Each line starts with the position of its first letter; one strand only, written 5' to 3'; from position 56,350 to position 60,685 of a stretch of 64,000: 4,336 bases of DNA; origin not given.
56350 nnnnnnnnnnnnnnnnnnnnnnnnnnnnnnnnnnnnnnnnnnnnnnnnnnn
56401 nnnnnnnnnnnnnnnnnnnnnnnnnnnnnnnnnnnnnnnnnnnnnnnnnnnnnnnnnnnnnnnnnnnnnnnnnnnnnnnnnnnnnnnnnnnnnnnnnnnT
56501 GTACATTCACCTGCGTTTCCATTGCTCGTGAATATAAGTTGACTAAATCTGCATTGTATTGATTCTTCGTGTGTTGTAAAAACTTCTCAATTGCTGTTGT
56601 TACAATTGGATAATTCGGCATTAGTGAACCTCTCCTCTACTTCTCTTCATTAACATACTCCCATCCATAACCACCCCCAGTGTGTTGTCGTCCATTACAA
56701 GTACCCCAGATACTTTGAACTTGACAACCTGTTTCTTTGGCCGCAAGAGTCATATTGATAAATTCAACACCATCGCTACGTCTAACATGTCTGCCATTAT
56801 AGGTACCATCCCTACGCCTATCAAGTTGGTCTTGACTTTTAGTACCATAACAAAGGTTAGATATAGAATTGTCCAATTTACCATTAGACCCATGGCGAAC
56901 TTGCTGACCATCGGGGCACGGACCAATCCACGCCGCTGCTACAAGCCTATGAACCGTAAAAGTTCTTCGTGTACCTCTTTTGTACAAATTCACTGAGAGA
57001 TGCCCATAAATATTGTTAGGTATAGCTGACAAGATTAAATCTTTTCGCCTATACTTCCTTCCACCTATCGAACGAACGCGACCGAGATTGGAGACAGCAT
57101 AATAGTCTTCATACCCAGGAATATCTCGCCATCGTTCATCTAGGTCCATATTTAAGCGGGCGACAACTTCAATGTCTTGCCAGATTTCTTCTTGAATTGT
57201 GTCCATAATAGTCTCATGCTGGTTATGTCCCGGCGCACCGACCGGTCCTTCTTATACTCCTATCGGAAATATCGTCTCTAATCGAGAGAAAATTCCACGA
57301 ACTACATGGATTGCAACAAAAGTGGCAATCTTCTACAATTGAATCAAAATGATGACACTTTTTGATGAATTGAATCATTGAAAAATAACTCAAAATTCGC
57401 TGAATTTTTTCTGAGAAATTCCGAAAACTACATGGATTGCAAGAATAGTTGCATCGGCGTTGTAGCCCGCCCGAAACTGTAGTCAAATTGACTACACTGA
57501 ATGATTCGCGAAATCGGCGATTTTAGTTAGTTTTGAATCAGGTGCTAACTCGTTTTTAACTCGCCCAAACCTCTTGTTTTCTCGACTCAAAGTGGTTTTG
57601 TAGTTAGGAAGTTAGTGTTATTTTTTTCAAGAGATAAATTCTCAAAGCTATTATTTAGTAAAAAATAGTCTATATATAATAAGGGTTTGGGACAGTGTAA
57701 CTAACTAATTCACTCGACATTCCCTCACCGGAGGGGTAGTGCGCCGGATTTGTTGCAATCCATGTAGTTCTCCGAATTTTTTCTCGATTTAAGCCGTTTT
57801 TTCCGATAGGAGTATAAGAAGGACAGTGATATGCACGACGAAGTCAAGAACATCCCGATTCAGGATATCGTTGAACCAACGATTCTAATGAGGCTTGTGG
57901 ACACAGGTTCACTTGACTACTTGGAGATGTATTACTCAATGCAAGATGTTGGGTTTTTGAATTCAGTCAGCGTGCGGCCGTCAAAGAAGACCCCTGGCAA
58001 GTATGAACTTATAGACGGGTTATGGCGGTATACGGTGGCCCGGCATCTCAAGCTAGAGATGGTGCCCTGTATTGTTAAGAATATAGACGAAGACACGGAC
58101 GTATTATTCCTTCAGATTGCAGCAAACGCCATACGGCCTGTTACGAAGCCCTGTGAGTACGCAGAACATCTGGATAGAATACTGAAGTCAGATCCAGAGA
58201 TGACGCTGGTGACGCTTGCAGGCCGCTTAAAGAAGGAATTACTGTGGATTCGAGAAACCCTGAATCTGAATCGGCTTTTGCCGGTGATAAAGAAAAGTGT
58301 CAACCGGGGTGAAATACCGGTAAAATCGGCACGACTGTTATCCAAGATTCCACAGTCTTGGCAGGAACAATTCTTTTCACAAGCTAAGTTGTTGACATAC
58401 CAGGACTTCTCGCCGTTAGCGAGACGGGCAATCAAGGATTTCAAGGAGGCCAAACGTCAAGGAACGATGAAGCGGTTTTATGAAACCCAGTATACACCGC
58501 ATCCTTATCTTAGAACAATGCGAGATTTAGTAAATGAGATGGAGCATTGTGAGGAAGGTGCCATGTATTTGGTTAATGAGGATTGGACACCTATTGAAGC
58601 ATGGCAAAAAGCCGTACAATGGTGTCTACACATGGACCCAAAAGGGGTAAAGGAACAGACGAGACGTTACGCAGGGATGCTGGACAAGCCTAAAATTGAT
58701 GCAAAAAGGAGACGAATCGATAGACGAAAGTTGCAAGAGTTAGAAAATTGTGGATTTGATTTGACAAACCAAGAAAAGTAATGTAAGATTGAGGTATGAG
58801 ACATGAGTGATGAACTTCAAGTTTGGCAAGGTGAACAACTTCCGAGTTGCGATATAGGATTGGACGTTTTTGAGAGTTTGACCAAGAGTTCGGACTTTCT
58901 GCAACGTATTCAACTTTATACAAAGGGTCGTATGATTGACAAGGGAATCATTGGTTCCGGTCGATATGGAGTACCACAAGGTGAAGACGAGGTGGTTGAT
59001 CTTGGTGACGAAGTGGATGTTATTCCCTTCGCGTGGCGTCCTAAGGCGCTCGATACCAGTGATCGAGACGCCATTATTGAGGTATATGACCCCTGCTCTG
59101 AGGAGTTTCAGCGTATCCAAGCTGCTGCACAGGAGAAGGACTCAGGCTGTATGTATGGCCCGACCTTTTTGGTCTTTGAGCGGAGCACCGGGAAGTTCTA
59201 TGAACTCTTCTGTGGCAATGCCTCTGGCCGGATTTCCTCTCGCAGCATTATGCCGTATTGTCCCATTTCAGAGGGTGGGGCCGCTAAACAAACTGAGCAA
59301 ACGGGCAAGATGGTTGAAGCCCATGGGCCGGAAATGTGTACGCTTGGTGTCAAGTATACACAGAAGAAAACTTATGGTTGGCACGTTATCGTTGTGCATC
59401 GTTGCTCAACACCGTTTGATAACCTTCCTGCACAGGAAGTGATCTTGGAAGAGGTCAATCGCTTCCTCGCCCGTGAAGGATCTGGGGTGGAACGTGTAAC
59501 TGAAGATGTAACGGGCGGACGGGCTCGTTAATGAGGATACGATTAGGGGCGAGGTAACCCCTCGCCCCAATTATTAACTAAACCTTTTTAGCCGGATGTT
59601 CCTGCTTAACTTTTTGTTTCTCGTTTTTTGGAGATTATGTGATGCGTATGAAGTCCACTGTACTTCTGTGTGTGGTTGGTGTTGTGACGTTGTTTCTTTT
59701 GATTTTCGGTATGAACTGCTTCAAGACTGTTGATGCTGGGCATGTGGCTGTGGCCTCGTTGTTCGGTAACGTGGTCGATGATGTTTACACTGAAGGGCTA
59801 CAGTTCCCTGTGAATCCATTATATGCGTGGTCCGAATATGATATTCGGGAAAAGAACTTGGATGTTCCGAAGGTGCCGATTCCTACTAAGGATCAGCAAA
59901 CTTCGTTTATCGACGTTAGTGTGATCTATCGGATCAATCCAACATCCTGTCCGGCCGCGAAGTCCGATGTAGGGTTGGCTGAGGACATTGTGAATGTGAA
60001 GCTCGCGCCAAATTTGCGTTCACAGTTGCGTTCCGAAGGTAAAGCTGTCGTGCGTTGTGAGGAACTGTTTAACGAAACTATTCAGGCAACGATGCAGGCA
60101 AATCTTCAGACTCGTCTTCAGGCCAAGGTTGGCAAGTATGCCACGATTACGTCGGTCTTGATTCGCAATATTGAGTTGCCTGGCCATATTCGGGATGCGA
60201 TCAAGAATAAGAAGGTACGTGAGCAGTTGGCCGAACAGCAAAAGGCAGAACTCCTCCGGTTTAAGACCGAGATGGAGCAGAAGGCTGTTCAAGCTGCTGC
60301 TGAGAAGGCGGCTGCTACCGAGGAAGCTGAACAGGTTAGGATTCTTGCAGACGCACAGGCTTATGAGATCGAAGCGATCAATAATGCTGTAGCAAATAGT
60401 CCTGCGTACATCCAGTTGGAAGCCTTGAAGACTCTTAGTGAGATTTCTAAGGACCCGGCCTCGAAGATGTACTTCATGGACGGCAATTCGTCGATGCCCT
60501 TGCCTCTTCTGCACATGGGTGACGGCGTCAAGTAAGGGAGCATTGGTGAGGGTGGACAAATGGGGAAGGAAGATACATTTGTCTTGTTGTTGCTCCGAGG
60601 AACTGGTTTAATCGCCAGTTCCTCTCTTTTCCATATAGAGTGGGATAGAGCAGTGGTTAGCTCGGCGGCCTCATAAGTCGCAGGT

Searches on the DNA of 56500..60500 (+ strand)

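Call 9: search_dna_similar(query=window:56500-60500:+, collection=phages, mode=distant, max_rows=15)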
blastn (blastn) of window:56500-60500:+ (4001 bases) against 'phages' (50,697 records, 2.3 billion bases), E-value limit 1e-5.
Records with a match: 1; places in all: 1; records where one place covers at least 80% of the query: 0.
Best place of each record, by identity: 80-90% 1.
By first word of the organism name: Acinetobacter 1.
By host as written in the record: Acinetobacter baumannii AB5075 1.
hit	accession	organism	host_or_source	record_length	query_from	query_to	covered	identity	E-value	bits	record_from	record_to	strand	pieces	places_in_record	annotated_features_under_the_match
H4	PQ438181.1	Acinetobacter phage Mystique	Acinetobacter baumannii AB5075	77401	576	633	1%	82.8%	5e-6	61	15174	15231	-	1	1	putative HNH homing endonuclease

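Call 49: search_rna_families(source=window, start=57100, end=57900, threshold=evalue, max_evalue=5)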
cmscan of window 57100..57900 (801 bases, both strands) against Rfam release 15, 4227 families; matches with E-value up to 5: 2.
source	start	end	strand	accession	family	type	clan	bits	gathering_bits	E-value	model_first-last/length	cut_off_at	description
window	57344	57416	+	RF01585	snoR07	Gene; snRNA; snoRNA; CD-box;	-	21.1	44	1.6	1-88/88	no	small nucleolar RNA snoR07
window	57688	57764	+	RF02727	sno_ZL116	Gene; snRNA; snoRNA; CD-box;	-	16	82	2.5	1-72/72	no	Small nucleolar RNA ZL116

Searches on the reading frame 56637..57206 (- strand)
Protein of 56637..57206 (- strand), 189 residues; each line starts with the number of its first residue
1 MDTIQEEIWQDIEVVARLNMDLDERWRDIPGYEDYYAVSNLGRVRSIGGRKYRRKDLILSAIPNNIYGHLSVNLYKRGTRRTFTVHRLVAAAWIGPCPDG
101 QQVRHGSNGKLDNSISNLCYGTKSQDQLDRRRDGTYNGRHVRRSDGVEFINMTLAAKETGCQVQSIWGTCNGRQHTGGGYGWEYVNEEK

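Call 10: search_protein_families(library=pfam, proteins=[window:56637-57206:-], max_evalue=0.01)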
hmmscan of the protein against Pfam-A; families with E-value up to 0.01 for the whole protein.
window:56637-57206:- (189 aa): 2 families
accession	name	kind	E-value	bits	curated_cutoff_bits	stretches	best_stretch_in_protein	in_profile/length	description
PF07463.16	NUMOD4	-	4e-11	43.4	23.4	1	24-60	1-37/49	NUMOD4 motif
PF13392.12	HNH_3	-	4.1e-10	39.6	24.8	1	85-127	3-45/46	HNH endonuclease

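Call 11: search_protein_families(library=phrogs, proteins=[window:56637-57206:-], max_evalue=0.001)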
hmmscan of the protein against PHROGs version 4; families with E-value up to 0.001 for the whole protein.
window:56637-57206:- (189 aa): 6 families
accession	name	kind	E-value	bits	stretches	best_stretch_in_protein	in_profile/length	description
phrog_1492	-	DNA, RNA and nucleotide metabolism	1.5e-41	143.9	1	16-139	37-168/414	HNH endonuclease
phrog_59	-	DNA, RNA and nucleotide metabolism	7e-38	132.1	1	19-185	133-287/423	HNH endonuclease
phrog_959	-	DNA, RNA and nucleotide metabolism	8.9e-26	91.3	1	23-139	5-115/138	HNH endonuclease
phrog_99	-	DNA, RNA and nucleotide metabolism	4.2e-08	34.2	1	26-132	111-207/383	HNH endonuclease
phrog_826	-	DNA, RNA and nucleotide metabolism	3.2e-05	24.6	1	77-135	104-161/281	HNH endonuclease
phrog_7545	-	DNA, RNA and nucleotide metabolism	0.00067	20.9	0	68-122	67-125/160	HNH endonuclease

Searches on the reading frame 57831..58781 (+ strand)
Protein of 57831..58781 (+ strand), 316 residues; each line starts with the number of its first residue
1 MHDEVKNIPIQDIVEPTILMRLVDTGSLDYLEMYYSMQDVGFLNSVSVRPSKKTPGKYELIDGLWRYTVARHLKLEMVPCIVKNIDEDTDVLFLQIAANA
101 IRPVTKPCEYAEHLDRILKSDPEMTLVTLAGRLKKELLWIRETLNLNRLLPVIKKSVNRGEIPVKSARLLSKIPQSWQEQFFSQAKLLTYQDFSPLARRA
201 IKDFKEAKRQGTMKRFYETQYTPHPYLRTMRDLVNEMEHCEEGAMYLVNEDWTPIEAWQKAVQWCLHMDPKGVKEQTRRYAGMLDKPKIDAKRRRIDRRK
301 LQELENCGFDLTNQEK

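Call 10: search_protein_families(library=pfam, proteins=[window:57831-58781:+], max_evalue=0.01)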
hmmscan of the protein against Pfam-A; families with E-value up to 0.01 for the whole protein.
window:57831-58781:+ (316 aa): 2 families
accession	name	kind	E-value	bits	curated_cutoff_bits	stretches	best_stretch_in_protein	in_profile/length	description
PF02195.25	ParB_N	-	6.9e-08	32.9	26.3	1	4-89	2-84/95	ParB N-terminal domain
PF17762.8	HTH_ParB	-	0.00012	22.7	22.6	1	107-184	5-82/102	ParB HTH domain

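Call 11: search_protein_families(library=phrogs, proteins=[window:57831-58781:+], max_evalue=0.001)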
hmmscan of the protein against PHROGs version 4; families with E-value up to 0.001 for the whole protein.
window:57831-58781:+ (316 aa): 8 families
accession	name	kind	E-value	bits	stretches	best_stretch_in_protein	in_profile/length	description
phrog_4715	-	DNA, RNA and nucleotide metabolism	3.5e-17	63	1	4-211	146-363/630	ParB-like partition protein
phrog_3264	-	DNA, RNA and nucleotide metabolism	2.4e-12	48.2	1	4-170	48-197/337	ParB-like partition protein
phrog_1033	-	DNA, RNA and nucleotide metabolism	4.5e-09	37.5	1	34-170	64-199/334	ParB-like partition protein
phrog_18726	-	unknown function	1.5e-06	28.2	1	74-184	104-211/572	-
phrog_6218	-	DNA, RNA and nucleotide metabolism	8.7e-06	26.1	1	29-102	26-99/506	ParB-like partition protein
phrog_620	-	DNA, RNA and nucleotide metabolism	0.00054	21.1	1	30-101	32-97/217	ParB-like partition protein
phrog_26387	-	DNA, RNA and nucleotide metabolism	0.00055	20.4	0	35-103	38-107/252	ParB-like partition nuclease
phrog_16545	-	DNA, RNA and nucleotide metabolism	0.00073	20.8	0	7-97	3-91/154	ParB-like partition protein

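Call 15: find_related_loci(query=window:57831-58781:+, collection=viral_contigs, flank=6000)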
Query window:57831-58781:+ (316 aa) in viral_contigs; peptide patterns used: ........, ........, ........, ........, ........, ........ (x = any residue, [..] = any of these).
4 stretches matched a pattern, but none encodes a relative of the query by tblastn (E <= 1e-3).

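Call 29: find_homologous_proteins(query=window:57831-58781:+)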
Query window:57831-58781:+ (316 aa): 13 proteins with E <= 0.001 among 1450 candidates.
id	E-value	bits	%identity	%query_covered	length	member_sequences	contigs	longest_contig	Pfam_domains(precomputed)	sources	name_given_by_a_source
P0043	2.4e-212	722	100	100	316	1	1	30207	PF02195.27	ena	-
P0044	6.6e-159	546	75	99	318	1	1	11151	PF17762.9,PF02195.27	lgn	-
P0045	8.6e-157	539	75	100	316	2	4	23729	PF17762.9,PF02195.27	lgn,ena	-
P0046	2.1e-156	538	74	100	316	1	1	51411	PF02195.27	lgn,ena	-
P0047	1.5e-143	496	68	100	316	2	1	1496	PF17762.9,PF02195.27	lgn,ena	-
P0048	4.6e-125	435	100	61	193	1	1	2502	-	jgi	-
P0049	4.7e-124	432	61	98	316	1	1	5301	PF17762.9,PF02195.27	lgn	-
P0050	1.2e-122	427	59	99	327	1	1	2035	PF17762.9,PF02195.27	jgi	jgi:ParB/RepB/Spo0J family partition protein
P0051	1.6e-119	417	61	89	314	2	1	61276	PF17762.9,PF02195.27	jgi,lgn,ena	-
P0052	2.1e-115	404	62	91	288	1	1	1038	PF17762.9,PF02195.27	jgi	jgi:ParB/RepB/Spo0J family partition protein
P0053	4.4e-114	399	61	90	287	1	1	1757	PF17762.9,PF02195.27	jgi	jgi:ParB/RepB/Spo0J family partition protein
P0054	1.8e-111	391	56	97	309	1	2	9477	PF17762.9,PF02195.27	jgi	-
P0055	1.5e-109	384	54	99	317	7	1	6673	PF17762.9,PF02195.27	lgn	-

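Call 30: find_encoding_contigs(protein=P0046, flank=10000, max_places=2)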
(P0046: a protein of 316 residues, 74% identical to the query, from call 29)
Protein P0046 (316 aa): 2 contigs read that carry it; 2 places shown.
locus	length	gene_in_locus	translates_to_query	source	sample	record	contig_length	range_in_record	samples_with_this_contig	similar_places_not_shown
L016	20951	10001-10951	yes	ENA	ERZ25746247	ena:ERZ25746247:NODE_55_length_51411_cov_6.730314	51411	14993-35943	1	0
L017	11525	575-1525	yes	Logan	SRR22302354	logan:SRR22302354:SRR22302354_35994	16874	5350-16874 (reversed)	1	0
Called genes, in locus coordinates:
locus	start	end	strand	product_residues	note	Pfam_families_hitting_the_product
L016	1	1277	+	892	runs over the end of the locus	-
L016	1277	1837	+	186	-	PF01145:Band_7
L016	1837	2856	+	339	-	-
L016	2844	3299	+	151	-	-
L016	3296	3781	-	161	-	PF13392:HNH_3 (weak)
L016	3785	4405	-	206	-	PF00929:RNase_T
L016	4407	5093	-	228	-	PF19263:DUF5906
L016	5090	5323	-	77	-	-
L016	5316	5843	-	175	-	PF18909:dGTP_diPhyd_N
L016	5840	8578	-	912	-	PF19263:DUF5906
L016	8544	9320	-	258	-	PF07463:NUMOD4, PF22083:I-HmuI_NUMOD-like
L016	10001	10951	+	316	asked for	PF02195:ParB_N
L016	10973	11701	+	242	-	-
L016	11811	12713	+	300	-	PF01145:Band_7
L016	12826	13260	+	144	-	-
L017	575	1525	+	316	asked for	PF02195:ParB_N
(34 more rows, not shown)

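Call 31: find_encoding_contigs(protein=P0051, flank=10000, max_places=2)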
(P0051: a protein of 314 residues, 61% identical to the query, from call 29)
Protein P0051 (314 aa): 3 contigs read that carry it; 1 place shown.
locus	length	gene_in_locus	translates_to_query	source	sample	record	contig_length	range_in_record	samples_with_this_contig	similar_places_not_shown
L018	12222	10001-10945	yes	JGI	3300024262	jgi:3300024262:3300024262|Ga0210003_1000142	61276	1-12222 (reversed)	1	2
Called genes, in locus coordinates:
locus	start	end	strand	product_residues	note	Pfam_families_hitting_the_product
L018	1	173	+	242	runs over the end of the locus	PF03567:Sulfotransfer_2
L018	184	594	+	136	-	-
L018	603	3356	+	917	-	-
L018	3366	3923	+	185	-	PF01145:Band_7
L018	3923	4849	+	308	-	-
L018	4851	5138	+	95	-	-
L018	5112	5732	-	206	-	PF00929:RNase_T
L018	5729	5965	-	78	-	-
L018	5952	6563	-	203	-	PF18909:dGTP_diPhyd_N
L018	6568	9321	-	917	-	PF19263:DUF5906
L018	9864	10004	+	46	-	-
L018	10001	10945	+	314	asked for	PF02195:ParB_N, PF17762:HTH_ParB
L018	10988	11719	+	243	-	-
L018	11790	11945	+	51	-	-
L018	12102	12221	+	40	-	?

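Call 32: find_encoding_contigs(protein=P0045, flank=10000, max_places=3)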
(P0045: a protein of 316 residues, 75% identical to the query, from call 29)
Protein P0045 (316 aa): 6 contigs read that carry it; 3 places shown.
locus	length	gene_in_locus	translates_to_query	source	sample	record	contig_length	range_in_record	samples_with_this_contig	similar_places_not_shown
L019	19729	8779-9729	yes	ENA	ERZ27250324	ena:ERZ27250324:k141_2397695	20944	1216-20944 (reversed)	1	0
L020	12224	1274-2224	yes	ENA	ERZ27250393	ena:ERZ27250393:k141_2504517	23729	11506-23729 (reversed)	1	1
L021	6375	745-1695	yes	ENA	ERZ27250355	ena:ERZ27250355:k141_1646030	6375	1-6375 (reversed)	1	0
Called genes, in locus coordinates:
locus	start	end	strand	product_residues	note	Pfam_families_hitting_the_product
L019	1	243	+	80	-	?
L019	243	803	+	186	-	PF01145:Band_7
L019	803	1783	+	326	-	-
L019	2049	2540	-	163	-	-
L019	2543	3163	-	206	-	PF00929:RNase_T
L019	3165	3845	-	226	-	PF19263:DUF5906 (weak)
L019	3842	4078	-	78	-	-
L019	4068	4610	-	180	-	PF18909:dGTP_diPhyd_N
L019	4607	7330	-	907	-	PF19263:DUF5906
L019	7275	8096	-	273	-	PF07463:NUMOD4, PF13392:HNH_3, PF22083:I-HmuI_NUMOD-like (faint)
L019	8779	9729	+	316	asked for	PF02195:ParB_N, PF17762:HTH_ParB (faint)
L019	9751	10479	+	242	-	-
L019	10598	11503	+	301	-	PF01145:Band_7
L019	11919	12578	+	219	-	-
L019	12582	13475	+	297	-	PF04055:Radical_SAM, PF13186:SPASM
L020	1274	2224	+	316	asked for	PF02195:ParB_N, PF17762:HTH_ParB (faint)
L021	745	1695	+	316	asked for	PF02195:ParB_N, PF17762:HTH_ParB (faint)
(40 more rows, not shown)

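Call 41: find_encoding_contigs(protein=P0044, flank=6000, max_places=1)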
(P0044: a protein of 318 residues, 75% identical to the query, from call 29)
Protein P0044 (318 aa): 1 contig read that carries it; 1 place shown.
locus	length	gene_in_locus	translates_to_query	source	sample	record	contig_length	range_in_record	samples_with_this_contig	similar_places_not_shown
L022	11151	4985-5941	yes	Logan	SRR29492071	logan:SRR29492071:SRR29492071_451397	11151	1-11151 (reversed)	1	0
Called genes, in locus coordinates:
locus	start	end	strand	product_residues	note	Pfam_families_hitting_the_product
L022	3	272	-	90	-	?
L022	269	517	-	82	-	-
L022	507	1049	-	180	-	PF18909:dGTP_diPhyd_N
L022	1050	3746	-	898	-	PF19263:DUF5906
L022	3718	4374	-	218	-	PF07463:NUMOD4, PF13392:HNH_3 (weak)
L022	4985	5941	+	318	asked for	PF02195:ParB_N, PF17762:HTH_ParB (weak)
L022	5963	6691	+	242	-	-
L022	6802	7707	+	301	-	PF01145:Band_7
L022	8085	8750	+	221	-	-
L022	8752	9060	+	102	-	-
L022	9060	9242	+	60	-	-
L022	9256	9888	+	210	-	-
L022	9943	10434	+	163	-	PF13671:AAA_33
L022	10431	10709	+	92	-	-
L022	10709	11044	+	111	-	-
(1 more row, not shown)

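Call 42: find_encoding_contigs(protein=P0054, flank=6000, max_places=2)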
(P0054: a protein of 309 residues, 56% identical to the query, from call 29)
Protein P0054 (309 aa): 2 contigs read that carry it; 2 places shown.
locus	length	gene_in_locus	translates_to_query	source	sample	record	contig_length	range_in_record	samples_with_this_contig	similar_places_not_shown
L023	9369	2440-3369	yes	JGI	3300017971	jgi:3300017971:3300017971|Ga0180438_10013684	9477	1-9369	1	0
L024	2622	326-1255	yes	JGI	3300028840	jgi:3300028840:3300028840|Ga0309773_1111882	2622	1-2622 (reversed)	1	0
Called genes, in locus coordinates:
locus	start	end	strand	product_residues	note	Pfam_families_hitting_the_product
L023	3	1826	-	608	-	?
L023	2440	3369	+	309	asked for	PF02195:ParB_N, PF17762:HTH_ParB (weak)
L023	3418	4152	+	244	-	-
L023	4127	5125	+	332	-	-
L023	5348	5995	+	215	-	-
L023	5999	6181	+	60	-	-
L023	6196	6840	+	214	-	-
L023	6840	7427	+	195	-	-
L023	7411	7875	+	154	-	PF13671:AAA_33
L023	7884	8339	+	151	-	PF05014:Nuc_deoxyrib_tr (weak), PF15891:Nuc_deoxyri_tr2 (weak)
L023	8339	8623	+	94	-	-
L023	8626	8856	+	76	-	-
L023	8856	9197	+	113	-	-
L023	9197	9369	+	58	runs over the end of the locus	-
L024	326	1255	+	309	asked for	PF02195:ParB_N, PF17762:HTH_ParB (weak)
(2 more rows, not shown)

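Call 43: find_encoding_contigs(protein=P0055, flank=6000, max_places=1)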
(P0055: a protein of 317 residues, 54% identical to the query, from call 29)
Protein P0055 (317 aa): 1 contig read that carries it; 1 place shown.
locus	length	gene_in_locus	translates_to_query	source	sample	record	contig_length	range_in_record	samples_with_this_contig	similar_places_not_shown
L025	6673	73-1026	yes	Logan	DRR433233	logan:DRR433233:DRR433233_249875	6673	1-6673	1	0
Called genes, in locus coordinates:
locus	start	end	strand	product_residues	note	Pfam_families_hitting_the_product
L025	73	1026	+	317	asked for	PF02195:ParB_N, PF17762:HTH_ParB (weak)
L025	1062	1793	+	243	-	-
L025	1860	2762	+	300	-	PF01145:Band_7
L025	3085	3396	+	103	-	-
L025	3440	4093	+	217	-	-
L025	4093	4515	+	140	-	-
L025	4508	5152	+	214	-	-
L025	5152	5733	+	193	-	-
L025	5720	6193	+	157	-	PF13671:AAA_33 (weak)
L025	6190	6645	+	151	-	PF05014:Nuc_deoxyrib_tr (weak)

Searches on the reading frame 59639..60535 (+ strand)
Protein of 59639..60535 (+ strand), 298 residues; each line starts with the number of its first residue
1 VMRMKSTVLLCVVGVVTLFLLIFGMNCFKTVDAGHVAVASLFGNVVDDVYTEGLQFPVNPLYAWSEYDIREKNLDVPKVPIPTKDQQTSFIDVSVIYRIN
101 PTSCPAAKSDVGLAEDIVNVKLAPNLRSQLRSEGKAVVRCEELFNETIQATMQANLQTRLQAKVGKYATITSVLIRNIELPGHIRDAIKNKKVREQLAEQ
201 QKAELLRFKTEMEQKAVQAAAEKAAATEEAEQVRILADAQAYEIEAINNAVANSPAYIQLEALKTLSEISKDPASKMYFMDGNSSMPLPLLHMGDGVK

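Call 36: search_protein_families(library=pfam, proteins=[window:59639-60535:+], max_evalue=0.05)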
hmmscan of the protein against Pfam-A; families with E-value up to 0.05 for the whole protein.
window:59639-60535:+ (298 aa): 2 families
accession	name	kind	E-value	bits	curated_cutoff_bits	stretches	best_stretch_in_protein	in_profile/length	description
PF01145.31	Band_7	-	1.5e-20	74.4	23.6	1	30-204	2-171/176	SPFH domain / Band 7 family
PF05815.16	AcMNPV_Orf101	-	0.028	14.2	25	1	150-251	212-306/377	Autographa californica nuclear polyhedrosis virus (AcMNPV), Orf101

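Call 37: search_protein_families(library=phrogs, proteins=[window:59639-60535:+], max_evalue=0.01)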
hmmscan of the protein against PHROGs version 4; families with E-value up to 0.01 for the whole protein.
window:59639-60535:+ (298 aa): 1 family
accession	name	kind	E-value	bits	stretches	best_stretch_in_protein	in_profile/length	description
phrog_200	-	other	2.8e-41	142.9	1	4-264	77-331/379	lipoprotein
